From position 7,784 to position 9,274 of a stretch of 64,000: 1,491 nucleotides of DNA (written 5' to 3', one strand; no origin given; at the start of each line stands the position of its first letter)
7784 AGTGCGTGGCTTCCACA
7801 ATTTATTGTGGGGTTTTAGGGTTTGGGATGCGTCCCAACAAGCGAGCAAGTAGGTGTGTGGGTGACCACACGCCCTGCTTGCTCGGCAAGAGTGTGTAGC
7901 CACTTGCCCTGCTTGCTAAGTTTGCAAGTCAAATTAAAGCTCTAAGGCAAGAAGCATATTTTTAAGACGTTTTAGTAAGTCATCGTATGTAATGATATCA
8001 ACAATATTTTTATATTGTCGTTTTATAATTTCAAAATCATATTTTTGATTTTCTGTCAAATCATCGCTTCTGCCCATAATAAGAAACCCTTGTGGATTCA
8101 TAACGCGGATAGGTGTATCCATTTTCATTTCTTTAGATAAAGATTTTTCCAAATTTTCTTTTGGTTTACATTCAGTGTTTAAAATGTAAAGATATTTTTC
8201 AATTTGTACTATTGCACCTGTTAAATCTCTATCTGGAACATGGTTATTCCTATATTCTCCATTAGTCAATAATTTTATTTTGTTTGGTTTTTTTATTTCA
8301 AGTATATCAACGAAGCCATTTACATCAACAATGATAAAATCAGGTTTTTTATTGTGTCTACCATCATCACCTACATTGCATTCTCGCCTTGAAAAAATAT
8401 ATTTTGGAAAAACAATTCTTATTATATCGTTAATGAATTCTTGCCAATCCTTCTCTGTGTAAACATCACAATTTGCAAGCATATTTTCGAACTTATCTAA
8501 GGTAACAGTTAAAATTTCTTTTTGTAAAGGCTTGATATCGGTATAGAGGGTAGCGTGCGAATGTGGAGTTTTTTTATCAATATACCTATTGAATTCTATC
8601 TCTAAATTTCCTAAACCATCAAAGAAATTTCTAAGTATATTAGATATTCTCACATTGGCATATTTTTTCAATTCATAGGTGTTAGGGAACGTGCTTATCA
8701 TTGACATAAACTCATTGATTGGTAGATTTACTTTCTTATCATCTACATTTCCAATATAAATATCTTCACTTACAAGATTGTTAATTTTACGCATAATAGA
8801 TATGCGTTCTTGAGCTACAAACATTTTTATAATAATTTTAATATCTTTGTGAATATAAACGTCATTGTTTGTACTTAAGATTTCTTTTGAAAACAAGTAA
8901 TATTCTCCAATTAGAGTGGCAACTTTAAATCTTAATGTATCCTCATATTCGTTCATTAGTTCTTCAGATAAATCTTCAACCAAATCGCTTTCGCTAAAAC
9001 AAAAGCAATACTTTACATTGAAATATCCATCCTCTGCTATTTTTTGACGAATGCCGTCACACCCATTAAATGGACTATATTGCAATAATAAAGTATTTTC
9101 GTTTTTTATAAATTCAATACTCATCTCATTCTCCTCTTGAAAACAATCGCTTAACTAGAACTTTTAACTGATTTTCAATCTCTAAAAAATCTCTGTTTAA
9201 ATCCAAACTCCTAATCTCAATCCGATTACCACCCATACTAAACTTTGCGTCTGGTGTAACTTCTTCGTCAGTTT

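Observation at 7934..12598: McrB-McrC translationally coupled to a Shedu-type nuclease: candidate three-gene defence operon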

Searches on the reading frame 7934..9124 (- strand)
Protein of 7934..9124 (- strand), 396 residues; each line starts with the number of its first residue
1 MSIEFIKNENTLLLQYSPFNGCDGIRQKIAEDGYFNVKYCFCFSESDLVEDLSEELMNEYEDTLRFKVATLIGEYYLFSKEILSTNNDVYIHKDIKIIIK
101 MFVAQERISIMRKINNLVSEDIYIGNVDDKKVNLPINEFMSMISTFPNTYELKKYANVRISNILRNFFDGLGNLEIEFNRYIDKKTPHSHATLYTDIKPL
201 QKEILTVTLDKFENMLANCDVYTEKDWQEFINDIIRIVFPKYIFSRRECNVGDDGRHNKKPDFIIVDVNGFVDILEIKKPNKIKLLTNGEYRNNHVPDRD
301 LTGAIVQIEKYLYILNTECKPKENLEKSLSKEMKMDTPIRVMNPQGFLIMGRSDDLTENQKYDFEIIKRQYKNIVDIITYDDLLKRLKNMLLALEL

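Call 3: search_protein_families(library=pfam, proteins=[window:7934-9124:-], max_evalue=0.1)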
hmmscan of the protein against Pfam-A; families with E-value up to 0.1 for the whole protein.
window:7934-9124:- (396 aa): 2 families
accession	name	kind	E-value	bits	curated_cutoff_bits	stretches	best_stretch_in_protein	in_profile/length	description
PF14082.12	SduA_C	-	1.7e-29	103.5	27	1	222-384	2-159/159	Shedu protein SduA, C-terminal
PF12022.14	COG2_C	-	0.027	14.5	27.3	1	102-234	40-160/300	COG complex component, COG2, C-terminal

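Call 4: search_protein_families(library=padloc, proteins=[window:7934-9124:-], max_evalue=0.1)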
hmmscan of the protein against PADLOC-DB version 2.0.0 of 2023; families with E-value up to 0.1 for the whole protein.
window:7934-9124:- (396 aa): 23 families
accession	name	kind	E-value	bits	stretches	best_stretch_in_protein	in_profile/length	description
PDLC00388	SduA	-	1.2e-122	408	1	2-395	1-397/402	DUF4263 domain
PDLC04067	SduA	-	4.1e-84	281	1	3-395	2-406/407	-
PDLC00385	SduA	-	2.7e-25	87.4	1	208-391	145-314/319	DUF4263 domain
PDLC00384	SduA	-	1.6e-19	68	1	197-394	262-459/476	DUF4263 domain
PDLC00400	SduA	-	1.3e-16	58.9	1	184-394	93-296/308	DUF4263 domain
PDLC00380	SduA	-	1.9e-16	57.6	1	203-392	281-466/480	DUF4263 domain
PDLC00399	SduA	-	3.4e-16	57.6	1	216-394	195-371/375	DUF4263 domain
PDLC00394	SduA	-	3.4e-14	50.7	1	275-388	264-380/392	DUF4263 domain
PDLC00391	SduA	-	1.3e-12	45.5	1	271-390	273-398/402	DUF4263 domain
PDLC00381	SduA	-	2.6e-12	44.7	1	242-386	197-335/342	DUF4263 domain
PDLC00390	SduA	-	2.9e-12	44.4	1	220-390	172-333/339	DUF4263 domain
PDLC00383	SduA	-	3.1e-12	44.3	1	223-387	246-402/408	DUF4263 domain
PDLC00382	SduA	-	4.7e-11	40.7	1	208-389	131-318/336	DUF4263 domain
PDLC00405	SduA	-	1.8e-10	38.9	1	208-394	143-312/323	DUF4263 domain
PDLC00389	SduA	-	4.7e-10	37.6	1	262-391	262-373/383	DUF4263 domain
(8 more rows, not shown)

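Call 5: search_protein_families(library=ncbifam, proteins=[window:7934-9124:-], max_evalue=0.1)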
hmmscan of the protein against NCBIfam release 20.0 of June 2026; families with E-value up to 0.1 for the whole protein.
window:7934-9124:- (396 aa): 1 family
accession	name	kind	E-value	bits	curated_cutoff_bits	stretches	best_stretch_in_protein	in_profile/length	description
NF040975.1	leader_RepB_LM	exception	0.039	13.9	36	1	13-24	4-15/16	IncL/M-type plasmid replication leader peptide RepB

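Call 9: find_homologous_proteins(query=window:7934-9124:-, max_evalue=0.00001)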
Query window:7934-9124:- (396 aa): 834 proteins with E <= 0.00001 among 4665 candidates; the best 120 are listed.
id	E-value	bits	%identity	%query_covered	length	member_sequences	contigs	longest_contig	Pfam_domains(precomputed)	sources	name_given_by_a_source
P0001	5.2e-260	880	100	100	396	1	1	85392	PF14082.13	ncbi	-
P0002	5.7e-148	511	59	100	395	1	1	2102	PF14082.13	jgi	-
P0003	1.0e-111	392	48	99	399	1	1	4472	PF14082.13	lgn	-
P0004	9.3e-110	385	48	100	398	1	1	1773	PF14082.13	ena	-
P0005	1.7e-108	381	46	100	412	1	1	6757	PF14082.13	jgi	-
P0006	1.6e-106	375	45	100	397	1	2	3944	PF14082.13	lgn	-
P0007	6.0e-105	370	47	99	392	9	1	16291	PF14082.13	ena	-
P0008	3.9e-104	367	45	99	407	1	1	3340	PF14082.13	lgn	-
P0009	3.7e-103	364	45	99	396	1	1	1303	PF14082.13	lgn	-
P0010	1.5e-102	362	46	99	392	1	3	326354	PF14082.13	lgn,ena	-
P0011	3.3e-102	361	45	100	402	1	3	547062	PF14082.13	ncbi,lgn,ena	-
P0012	1.3e-99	352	47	98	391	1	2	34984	PF14082.13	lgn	-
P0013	1.4e-99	352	45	99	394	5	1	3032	PF14082.13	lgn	-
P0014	1.9e-99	352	47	99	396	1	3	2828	PF14082.13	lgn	-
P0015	1.3e-98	349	46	96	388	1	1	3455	PF14082.13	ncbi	-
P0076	1.9e-82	296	41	98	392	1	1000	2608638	PF14082.13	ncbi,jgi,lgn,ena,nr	ncbi:MAG: Shedu immune nuclease family protein [Lachnospira eligens]|jgi:hypothetical protein|nr:MAG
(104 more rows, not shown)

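Call 11: find_encoding_contigs(protein=P0076, flank=8000, max_places=6)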
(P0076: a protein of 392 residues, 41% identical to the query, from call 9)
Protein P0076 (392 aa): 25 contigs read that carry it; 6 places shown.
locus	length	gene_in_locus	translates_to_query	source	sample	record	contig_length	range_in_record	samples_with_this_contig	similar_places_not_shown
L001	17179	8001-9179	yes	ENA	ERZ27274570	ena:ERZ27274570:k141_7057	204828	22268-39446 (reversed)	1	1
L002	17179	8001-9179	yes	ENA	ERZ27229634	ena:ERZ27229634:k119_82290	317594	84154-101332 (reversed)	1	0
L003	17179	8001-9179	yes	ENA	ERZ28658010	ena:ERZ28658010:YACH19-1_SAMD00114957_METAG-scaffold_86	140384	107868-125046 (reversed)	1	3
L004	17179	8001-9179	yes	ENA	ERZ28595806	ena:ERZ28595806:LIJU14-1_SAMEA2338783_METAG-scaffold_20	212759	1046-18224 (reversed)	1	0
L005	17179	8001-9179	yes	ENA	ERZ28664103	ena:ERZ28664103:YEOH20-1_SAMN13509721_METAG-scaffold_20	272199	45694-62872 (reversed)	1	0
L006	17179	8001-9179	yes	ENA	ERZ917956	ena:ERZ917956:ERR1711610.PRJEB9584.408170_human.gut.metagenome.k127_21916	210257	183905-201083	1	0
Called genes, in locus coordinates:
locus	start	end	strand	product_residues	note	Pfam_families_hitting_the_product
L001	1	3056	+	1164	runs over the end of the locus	-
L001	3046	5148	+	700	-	-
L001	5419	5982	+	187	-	PF13749:HATPase_c_4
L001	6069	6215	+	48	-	-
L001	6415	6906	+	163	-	PF13749:HATPase_c_4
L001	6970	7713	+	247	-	-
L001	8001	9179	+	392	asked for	PF14082:SduA_C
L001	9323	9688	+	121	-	-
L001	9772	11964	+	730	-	PF00270:DEAD (faint), PF04851:ResIII, PF18766:SWI2_SNF2, PF00271:Helicase_C, PF26350:DUF8090, PF11907:DUF3427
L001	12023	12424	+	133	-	PF00293:NUDIX, PF14815:NUDIX_4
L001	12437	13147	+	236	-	PF00520:Ion_trans, PF07885:Ion_trans_2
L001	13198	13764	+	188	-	-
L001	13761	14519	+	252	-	-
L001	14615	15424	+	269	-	-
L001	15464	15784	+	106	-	PF01381:HTH_3 (weak)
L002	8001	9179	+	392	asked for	PF14082:SduA_C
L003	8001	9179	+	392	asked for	PF14082:SduA_C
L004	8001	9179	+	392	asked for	PF14082:SduA_C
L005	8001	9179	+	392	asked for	PF14082:SduA_C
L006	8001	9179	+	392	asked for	PF14082:SduA_C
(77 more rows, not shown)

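Call 16: find_related_loci(query=A1, collection=genome_contigs, flank=8000)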
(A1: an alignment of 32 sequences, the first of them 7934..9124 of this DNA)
Query A1 (396 aa) in genome_contigs; peptide patterns used: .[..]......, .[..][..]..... (x = any residue, [..] = any of these).
437 stretches matched a pattern; 237 encode a relative of the query (tblastn E <= 1e-3); the best 80 are kept; 80 distinct loci.
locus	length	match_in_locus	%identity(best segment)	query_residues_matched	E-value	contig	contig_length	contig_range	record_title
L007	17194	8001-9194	46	1-394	3e-114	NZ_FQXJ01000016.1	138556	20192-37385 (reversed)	Desulfosporosinus lacus DSM 15449, whole genome shotgun sequence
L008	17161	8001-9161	47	1-395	3e-107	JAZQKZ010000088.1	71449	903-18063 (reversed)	MAG: Clostridia bacterium isolate T1900044612_TS20190078.MAGScoT_cleanbin_000002 SGB_811_k141_140571, whole genome shotg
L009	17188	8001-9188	45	1-395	1e-105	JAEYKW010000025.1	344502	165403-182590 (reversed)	MAG: Bacillota bacterium isolate OH_HFB_467 k127_503121, whole genome shotgun sequence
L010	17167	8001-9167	44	2-395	5e-99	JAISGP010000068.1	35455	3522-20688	MAG: Lachnospiraceae bacterium isolate Hm464_bin108 k119_2251798, whole genome shotgun sequence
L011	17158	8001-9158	43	6-394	7e-92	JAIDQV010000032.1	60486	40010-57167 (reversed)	MAG: Clostridia bacterium isolate SC0360_S7_15 SC0360_S7_15_contig_32, whole genome shotgun sequence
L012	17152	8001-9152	42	2-391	4e-91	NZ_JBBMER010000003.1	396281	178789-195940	[Lactobacillus] rogosae strain CLA-AA-H255 CLAAAH255_contig_3_length_396281, whole genome shotgun sequence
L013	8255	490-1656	40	1-396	1e-89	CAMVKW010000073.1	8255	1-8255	MAG TPA_asm: uncultured Lachnospiraceae bacterium isolate SRR8387721_bin.39_metaWRAP_v1.3_MAG genome assembly, contig: E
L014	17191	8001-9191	41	1-395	9e-87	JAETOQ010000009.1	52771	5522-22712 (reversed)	MAG: Oscillospiraceae bacterium isolate S15_Bin1 scaffold_803, whole genome shotgun sequence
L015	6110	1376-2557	39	1-396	2e-86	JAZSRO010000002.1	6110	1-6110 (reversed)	MAG: Acutalibacteraceae bacterium isolate T1900044537_TS20190003.MAGScoT_cleanbin_000007 SGB_28_k141_571714, whole genom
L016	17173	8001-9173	38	2-395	6e-85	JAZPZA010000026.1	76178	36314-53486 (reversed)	MAG: Acutalibacteraceae bacterium isolate T1900044646_TS20190112.MAGScoT_cleanbin_000011 SGB_1365_k141_482333, whole gen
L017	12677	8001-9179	39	2-396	3e-84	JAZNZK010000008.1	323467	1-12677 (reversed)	MAG: Ruminococcus sp. isolate T1900044768_TS20190234.MAGScoT_cleanbin_000003 SGB_2434_k141_1535178, whole genome shotgun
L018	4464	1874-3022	38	3-391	2e-82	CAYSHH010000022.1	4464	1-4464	MAG TPA_asm: uncultured Candidatus Saccharibacteria bacterium isolate binchicken_co220_14 genome assembly, contig: NODE_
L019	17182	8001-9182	39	1-395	1e-81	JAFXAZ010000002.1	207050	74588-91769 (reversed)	MAG: Lachnospiraceae bacterium isolate RGIG6251 Sheep_Rectum-2__c56, whole genome shotgun sequence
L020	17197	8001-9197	39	1-388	3e-81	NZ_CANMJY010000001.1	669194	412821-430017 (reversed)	Uncultured Winogradskyella sp. isolate 408-3Z.fasta NODE_1, whole genome shotgun sequence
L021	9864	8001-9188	37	1-394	2e-81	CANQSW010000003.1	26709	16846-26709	MAG: uncultured Peptococcaceae bacterium isolate Lapin-032__bin47 genome assembly, contig: Lapin-032__NODE_2864_length_2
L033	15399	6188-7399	37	1-388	2e-78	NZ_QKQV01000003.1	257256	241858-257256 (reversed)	Mesonia sp. K7 NODE_3_length_257256_cov_322.149, whole genome shotgun sequence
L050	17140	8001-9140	37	12-390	5e-76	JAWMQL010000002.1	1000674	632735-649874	Halieaceae bacterium WSDMB12 NODE_2_length_1000674_cov_34.079429, whole genome shotgun sequence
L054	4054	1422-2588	38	3-395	1e-75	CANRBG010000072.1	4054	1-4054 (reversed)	MAG: uncultured Oscillospiraceae bacterium isolate Lapin-030__bin13 genome assembly, contig: Lapin-030__NODE_26289_lengt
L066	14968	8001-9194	34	3-395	7e-73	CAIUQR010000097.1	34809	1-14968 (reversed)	MAG: uncultured delta proteobacterium isolate VK4_bin-1304 genome assembly, contig: bin-1304:097/155, whole genome shotg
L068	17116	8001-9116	36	12-388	5e-73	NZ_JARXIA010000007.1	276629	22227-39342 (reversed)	Pelagicoccus sp. SDUM812005 scaffold_7_length=276630, whole genome shotgun sequence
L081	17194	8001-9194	34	3-395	2e-70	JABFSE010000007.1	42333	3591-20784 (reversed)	MAG: Sulfuriferula sp. isolate WB-IL-01 seq_359, whole genome shotgun sequence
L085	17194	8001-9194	35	3-395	2e-70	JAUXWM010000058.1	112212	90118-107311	MAG: Gallionella sp. isolate C15_maxbin.107 C15_k141_207986, whole genome shotgun sequence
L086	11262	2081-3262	33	3-391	2e-70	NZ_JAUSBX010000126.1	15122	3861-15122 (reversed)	MAG: Methylicorpusculum sp. isolate E9_concoct.bin.41 E9_k141_29795, whole genome shotgun sequence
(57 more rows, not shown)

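Call 21: search_protein_families(library=pfam, alignment_id=A2, max_evalue=0.001)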
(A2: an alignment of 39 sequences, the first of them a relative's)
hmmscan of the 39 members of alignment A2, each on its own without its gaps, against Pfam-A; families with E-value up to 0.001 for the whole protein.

A. member 1, L010:4945-7959:+ (1004 aa): 6 families
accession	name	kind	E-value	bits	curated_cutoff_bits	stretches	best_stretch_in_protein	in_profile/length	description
PF11867.13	T1RH-like_C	-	6.3e-93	312.2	26.8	1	686-1003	11-328/329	Type I restriction enzyme HindI endonuclease subunit-like, C-terminal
PF18766.7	SWI2_SNF2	-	6.9e-76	255.2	26.7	1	255-492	1-217/221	SWI2/SNF2 ATPase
PF04313.20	HSDR_N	-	2.7e-40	138.8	25.1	1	3-201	2-197/198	Type I restriction enzyme R protein N terminus (HSDR_N)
PF22679.2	T1R_D3-like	-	2.1e-22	80.7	27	1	557-658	53-156/158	Type I restriction enzyme subunit R domain 3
PF04851.21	ResIII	-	1.2e-20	74.5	22.5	1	266-428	14-163/164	Type III restriction enzyme, res subunit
PF00270.35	DEAD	-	3.7e-05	24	26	1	284-428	23-161/167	DEAD/DEAH box helicase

B. families by the number of members that match (of 39 scanned): 34 families (the first 25 are shown)
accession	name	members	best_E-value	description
PF04851.21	ResIII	5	5.7e-40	Type III restriction enzyme, res subunit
PF00270.35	DEAD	5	5.1e-10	DEAD/DEAH box helicase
PF18766.7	SWI2_SNF2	4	6.9e-76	SWI2/SNF2 ATPase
PF22679.2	T1R_D3-like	4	2.5e-61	Type I restriction enzyme subunit R domain 3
PF04313.20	HSDR_N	4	5.4e-49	Type I restriction enzyme R protein N terminus (HSDR_N)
PF06250.17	YhcG_C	3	4.1e-67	YhcG PDDEXK nuclease domain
PF01420.25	Methylase_S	3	2e-40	Type I restriction modification DNA specificity domain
PF17761.7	DUF1016_N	3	3e-39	DUF1016 N-terminal domain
PF00580.27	UvrD-helicase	3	4.8e-26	UvrD/REP helicase N-terminal domain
PF07669.17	Eco57I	3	5.3e-24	Eco57I restriction-modification methylase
PF13245.12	AAA_19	3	3.2e-12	AAA domain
PF02384.22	N6_Mtase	3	1.7e-11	N-6 DNA Methylase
PF13086.12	AAA_11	3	6.2e-05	AAA domain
PF12008.13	EcoR124_C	2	6.9e-71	Type I restriction and modification enzyme - subunit R C terminal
PF20473.4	MmeI_Mtase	2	8.9e-10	MmeI, DNA-methyltransferase domain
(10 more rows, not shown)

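Call 22: search_protein_families(library=pfam, alignment_id=A3, max_evalue=0.001)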
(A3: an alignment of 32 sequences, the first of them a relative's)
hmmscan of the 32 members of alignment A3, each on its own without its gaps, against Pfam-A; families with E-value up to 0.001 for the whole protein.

A. member 1, L009:9232-10680:+ (482 aa): 2 families
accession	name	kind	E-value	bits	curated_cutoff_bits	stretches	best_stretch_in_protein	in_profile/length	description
PF13286.11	HD_assoc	-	4.4e-14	53.2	22.2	2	448-478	61-90/91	Phosphohydrolase-associated domain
PF01966.28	HD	-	4.2e-10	40.4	22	1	72-119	1-49/116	HD domain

B. families by the number of members that match (of 32 scanned): 49 families (the first 25 are shown)
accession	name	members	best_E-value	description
PF08878.16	HamA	4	9.1e-55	HamA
PF08665.17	PglZ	3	2.6e-66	PglZ domain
PF01663.27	Phosphodiest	3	3.4e-05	Type I phosphodiesterase / nucleotide pyrophosphatase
PF04851.21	ResIII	2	1.3e-36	Type III restriction enzyme, res subunit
PF00270.35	DEAD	2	1.9e-08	DEAD/DEAH box helicase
PF11185.13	DUF2971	2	4.1e-08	Protein of unknown function (DUF2971)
PF03883.20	H2O2_YaaD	1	8.6e-79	Peroxide stress protein YaaA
PF25167.1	DUF7829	1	1.8e-67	Domain of unknown function (DUF7829)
PF02384.22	N6_Mtase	1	1.2e-63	N-6 DNA Methylase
PF19500.6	DUF6035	1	1.7e-48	Domain of unknown function (DUF6035)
PF02086.21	MethyltransfD12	1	2.2e-39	D12 class N6 adenine-specific DNA methyltransferase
PF00580.27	UvrD-helicase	1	1.3e-34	UvrD/REP helicase N-terminal domain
PF01547.30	SBP_bac_1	1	6.5e-32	Bacterial extracellular solute-binding protein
PF13175.12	AAA_15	1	4.3e-29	AAA ATPase domain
PF01327.26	Pep_deformylase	1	4.6e-29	Polypeptide deformylase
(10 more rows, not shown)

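Call 23: find_encoding_contigs(protein=P0001, flank=10000, max_places=4)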
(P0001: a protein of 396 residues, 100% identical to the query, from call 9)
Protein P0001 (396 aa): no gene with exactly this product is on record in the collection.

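Call 24: find_encoding_contigs(protein=P0007, flank=8000, max_places=4)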
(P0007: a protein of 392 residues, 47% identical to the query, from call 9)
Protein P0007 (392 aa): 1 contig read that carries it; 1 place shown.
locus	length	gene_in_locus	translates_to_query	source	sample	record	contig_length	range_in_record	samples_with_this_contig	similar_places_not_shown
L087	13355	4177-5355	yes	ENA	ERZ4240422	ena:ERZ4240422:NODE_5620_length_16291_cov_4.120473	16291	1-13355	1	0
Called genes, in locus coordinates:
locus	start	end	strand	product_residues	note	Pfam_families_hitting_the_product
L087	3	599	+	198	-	?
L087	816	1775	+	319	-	PF08878:HamA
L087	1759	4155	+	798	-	PF04851:ResIII (weak), PF00270:DEAD, PF00271:Helicase_C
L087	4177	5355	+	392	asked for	PF14082:SduA_C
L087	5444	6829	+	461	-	PF04326:SLFN_AlbA_2, PF13749:HATPase_c_4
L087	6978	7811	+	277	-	PF08867:FRG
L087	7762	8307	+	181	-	-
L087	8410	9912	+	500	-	-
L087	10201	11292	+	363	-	-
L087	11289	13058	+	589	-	PF01580:FtsK_SpoIIIE (faint), PF01935:DUF87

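Call 39: search_solved_structures(query=A1, max_evalue=0.01, show_alignments=2)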
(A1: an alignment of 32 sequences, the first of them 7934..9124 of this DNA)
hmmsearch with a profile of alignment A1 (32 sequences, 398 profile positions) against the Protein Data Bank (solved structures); distinct sequences matched with E-value up to 0.01: 4.
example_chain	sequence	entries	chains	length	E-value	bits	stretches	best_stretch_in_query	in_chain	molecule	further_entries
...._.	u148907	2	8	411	2.7e-99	335.9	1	2-395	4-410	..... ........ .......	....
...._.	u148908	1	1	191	1.8e-33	119.2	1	2-185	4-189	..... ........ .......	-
8ti8_A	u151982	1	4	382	4.8e-13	51.9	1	182-395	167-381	Shedu protein SduA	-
8ti9_E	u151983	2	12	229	1.6e-12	50.2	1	216-395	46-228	Shedu protein SduA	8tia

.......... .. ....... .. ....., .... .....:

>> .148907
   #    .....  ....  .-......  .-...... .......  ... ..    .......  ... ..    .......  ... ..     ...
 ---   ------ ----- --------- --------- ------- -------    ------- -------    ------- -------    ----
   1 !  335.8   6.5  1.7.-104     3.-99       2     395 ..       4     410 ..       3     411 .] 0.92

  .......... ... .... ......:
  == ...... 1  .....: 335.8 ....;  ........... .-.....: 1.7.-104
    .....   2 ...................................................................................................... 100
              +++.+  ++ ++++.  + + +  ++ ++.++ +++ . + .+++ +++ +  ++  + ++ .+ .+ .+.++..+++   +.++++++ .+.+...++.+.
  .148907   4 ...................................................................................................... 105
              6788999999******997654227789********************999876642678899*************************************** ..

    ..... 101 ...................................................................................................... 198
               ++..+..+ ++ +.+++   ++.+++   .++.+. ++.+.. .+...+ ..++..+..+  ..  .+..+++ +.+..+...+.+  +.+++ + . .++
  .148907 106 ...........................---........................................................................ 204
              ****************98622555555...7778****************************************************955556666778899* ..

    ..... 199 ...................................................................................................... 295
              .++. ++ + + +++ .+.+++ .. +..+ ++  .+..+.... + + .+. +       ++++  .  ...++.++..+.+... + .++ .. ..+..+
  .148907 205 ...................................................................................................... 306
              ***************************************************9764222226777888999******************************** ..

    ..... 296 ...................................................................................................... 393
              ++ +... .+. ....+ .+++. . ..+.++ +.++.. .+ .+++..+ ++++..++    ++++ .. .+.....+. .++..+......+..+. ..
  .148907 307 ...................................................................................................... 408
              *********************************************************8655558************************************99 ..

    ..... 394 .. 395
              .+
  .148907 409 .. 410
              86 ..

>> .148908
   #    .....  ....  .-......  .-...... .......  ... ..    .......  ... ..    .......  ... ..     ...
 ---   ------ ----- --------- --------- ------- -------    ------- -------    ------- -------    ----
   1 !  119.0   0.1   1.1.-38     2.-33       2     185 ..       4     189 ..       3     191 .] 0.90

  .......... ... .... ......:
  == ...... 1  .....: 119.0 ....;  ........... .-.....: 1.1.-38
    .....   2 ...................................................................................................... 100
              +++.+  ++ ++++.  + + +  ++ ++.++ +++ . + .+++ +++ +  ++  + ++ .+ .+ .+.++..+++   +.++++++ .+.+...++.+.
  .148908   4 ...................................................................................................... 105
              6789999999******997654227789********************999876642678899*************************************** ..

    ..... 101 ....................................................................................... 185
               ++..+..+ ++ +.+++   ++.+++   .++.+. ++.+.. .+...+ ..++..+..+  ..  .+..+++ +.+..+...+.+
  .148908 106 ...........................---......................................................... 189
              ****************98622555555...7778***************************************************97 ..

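Call 45: find_encoding_contigs(protein=P0002, flank=8000, max_places=3)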
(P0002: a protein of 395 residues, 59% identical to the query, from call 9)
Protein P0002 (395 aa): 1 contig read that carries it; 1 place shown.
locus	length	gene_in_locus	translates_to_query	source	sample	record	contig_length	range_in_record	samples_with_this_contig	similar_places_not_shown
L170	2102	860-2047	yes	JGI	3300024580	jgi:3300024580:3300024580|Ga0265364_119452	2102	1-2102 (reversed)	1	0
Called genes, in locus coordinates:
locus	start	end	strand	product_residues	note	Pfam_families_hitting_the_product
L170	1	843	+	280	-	?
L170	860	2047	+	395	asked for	PF14082:SduA_C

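Call 46: find_encoding_contigs(protein=P0003, flank=8000, max_places=3)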
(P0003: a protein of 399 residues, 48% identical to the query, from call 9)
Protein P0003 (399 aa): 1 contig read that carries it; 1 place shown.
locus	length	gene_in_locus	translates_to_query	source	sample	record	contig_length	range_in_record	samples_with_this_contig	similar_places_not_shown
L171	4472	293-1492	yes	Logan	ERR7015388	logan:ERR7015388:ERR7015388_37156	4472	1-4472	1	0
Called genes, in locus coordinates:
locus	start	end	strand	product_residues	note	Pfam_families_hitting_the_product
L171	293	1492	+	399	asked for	PF14082:SduA_C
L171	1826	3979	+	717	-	PF02463:SMC_N (faint), PF13166:AAA_13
